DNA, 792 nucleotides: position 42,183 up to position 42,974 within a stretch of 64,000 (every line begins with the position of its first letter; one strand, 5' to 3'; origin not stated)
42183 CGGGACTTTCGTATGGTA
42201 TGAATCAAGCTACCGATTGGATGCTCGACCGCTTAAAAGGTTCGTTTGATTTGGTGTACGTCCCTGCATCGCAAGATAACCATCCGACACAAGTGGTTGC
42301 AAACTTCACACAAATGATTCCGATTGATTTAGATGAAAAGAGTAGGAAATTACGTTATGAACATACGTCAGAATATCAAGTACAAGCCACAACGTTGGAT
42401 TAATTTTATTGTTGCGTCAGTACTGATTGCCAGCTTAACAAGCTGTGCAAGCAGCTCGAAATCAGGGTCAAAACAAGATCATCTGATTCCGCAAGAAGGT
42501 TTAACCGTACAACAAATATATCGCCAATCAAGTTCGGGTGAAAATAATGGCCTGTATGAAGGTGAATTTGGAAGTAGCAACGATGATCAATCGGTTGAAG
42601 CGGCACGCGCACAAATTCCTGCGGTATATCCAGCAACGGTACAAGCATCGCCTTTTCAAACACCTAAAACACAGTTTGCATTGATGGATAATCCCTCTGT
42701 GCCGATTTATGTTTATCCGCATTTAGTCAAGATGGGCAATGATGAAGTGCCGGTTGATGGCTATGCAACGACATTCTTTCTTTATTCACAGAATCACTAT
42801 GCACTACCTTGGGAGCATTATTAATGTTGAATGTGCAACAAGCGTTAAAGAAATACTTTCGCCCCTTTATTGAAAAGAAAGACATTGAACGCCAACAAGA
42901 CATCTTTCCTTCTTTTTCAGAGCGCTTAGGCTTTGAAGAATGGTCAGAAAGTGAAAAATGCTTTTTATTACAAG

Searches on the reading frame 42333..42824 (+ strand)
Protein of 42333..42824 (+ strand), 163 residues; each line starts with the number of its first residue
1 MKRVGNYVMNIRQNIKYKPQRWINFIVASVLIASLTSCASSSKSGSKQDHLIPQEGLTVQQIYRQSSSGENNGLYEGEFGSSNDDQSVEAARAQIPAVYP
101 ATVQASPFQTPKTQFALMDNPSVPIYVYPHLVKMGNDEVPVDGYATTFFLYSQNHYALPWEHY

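Call 10: search_protein_families(library=pfam, proteins=[window:42333-42824:+], max_evalue=0.01)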
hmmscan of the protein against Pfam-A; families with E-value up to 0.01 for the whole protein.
window:42333-42824:+ (163 aa): 0 families

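Call 41: search_protein_families(library=ncbifam, proteins=[window:42333-42824:+], max_evalue=0.01)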
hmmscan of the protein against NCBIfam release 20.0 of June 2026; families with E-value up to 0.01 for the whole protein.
window:42333-42824:+ (163 aa): 1 family
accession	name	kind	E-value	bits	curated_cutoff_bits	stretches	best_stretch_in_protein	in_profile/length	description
TIGR03751.1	conj_TIGR03751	hypoth_equivalog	3.2e-23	82.5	77.7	1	31-162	4-123/124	TIGR03751 family conjugal transfer lipoprotein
